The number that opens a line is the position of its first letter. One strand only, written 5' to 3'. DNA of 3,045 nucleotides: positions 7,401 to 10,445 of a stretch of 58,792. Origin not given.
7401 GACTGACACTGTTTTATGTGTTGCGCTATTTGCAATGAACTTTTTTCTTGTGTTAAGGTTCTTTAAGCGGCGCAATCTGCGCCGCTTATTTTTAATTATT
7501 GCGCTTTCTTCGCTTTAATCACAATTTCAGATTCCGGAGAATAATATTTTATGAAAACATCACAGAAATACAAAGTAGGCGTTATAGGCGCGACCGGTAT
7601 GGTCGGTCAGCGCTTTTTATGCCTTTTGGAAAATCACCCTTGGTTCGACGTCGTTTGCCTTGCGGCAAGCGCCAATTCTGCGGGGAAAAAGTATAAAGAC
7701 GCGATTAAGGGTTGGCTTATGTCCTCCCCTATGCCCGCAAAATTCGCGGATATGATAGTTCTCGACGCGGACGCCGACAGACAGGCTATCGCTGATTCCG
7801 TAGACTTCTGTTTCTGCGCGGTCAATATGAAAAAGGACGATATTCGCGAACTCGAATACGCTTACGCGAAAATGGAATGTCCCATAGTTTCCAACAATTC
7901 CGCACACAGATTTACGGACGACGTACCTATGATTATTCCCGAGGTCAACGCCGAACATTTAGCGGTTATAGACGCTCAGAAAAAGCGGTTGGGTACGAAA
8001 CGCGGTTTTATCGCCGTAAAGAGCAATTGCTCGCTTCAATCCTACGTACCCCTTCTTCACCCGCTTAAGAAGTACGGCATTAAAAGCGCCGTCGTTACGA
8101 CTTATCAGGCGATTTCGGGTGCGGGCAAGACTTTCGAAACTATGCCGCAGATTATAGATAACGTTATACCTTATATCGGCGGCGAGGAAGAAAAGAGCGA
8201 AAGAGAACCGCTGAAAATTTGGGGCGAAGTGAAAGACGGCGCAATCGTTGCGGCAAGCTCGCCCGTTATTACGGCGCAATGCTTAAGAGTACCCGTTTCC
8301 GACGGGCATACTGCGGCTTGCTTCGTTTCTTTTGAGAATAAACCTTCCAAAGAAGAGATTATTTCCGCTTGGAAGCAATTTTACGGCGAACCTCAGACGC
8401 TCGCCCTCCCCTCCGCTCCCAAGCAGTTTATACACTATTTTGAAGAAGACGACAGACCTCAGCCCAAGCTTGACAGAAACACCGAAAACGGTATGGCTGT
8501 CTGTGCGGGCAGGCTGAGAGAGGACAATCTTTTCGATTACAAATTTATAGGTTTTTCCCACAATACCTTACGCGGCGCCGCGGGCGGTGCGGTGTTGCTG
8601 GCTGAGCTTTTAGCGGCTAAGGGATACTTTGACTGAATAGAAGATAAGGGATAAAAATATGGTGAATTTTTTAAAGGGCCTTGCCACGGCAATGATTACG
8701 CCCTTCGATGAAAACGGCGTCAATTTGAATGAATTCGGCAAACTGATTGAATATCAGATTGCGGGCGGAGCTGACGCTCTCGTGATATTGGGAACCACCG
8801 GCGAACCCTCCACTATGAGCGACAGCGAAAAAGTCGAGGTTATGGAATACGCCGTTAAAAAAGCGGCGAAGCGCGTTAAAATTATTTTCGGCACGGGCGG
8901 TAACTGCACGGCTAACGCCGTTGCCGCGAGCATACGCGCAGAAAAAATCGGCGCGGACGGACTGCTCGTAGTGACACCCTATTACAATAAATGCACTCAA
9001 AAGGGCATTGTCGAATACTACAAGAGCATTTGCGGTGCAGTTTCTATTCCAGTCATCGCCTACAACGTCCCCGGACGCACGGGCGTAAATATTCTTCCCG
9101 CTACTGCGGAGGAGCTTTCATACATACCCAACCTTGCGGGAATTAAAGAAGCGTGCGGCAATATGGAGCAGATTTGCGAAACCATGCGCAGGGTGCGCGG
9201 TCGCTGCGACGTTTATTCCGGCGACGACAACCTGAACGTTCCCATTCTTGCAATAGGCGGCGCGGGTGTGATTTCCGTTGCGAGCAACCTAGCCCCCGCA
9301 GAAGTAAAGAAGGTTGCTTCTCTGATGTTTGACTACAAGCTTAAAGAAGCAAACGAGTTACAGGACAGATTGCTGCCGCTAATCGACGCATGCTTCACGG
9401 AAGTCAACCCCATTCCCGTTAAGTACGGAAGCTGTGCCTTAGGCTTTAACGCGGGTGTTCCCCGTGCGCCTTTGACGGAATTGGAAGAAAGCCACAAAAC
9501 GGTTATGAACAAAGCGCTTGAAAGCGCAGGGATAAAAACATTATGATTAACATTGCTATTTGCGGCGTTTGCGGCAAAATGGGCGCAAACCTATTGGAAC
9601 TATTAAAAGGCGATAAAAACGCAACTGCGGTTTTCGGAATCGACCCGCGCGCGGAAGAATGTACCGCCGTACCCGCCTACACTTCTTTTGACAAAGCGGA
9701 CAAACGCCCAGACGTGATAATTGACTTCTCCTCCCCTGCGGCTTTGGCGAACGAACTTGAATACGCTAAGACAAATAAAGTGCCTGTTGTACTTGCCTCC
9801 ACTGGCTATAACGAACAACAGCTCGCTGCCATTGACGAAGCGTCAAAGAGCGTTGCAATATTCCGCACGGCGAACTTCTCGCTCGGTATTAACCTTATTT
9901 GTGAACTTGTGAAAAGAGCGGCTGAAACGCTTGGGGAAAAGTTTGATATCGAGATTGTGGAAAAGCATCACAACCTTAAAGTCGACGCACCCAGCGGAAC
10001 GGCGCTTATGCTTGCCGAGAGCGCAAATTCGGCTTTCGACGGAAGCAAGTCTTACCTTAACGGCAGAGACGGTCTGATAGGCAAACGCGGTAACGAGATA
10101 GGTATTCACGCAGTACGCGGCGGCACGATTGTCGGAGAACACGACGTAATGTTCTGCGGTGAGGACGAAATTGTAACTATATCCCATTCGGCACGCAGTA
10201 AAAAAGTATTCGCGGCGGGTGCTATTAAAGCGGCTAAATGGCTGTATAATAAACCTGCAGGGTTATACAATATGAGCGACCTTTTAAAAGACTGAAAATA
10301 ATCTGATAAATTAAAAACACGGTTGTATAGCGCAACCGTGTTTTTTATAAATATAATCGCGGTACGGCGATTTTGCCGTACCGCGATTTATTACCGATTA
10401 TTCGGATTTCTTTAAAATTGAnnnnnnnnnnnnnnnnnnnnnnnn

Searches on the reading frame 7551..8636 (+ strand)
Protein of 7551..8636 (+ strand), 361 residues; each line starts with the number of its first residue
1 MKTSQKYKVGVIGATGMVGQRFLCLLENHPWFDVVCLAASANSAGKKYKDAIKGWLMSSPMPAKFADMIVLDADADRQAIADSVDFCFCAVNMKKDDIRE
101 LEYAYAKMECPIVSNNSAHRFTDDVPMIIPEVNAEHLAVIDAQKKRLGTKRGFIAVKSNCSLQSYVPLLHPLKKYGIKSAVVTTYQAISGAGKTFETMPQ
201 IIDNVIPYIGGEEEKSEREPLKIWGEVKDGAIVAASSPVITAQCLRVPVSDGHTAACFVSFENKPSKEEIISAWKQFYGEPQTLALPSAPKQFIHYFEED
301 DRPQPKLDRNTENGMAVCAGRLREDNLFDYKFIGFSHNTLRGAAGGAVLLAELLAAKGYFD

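Call 18: search_protein_families(library=pfam, proteins=[window:7551-8636:+], max_evalue=0.001)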
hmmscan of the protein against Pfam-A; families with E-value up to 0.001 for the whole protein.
window:7551-8636:+ (361 aa): 2 families
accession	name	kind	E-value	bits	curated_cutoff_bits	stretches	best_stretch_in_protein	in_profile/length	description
PF02774.23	Semialdhyde_dhC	-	1.6e-32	113.6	26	1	169-340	1-183/184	Semialdehyde dehydrogenase, dimerisation domain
PF01118.30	Semialdhyde_dh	-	9e-29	100.8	26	1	8-138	1-119/121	Semialdehyde dehydrogenase, NAD binding domain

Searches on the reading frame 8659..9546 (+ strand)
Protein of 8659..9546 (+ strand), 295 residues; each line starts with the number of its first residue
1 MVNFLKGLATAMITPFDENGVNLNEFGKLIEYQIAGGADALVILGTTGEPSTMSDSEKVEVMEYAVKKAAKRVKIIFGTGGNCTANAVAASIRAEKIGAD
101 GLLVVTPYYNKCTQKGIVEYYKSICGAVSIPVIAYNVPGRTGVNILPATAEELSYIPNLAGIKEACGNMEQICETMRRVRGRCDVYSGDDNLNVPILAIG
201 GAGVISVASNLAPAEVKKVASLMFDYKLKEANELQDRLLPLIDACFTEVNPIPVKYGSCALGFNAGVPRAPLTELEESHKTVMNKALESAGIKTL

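Call 18: search_protein_families(library=pfam, proteins=[window:8659-9546:+], max_evalue=0.001)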
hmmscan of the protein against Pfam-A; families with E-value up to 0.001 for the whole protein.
window:8659-9546:+ (295 aa): 1 family
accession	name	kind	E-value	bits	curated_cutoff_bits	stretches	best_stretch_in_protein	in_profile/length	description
PF00701.28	DHDPS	-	3.5e-86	289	22.1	1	5-289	2-288/289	Dihydrodipicolinate synthetase family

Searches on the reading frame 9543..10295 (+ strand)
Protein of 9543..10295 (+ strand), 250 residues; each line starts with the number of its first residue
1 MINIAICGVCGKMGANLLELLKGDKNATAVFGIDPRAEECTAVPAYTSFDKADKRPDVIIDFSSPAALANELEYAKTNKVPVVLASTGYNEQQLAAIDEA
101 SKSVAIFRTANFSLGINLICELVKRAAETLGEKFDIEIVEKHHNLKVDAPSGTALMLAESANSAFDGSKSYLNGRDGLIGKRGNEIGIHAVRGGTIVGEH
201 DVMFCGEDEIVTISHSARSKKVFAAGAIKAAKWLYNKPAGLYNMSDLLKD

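Call 18: search_protein_families(library=pfam, proteins=[window:9543-10295:+], max_evalue=0.001)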
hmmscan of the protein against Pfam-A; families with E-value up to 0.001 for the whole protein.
window:9543-10295:+ (250 aa): 3 families
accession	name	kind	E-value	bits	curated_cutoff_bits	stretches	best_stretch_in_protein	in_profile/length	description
PF05173.19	DapB_C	-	3.1e-45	153.6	27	1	115-248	1-121/121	Dihydrodipicolinate reductase, C-terminus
PF01113.26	DapB_N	-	1.1e-21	77.7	25.6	1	2-112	1-124/124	Dihydrodipicolinate reductase, N-terminus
PF13380.12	CoA_binding_2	-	1.2e-05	26.1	22.8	1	11-101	13-101/116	CoA binding domain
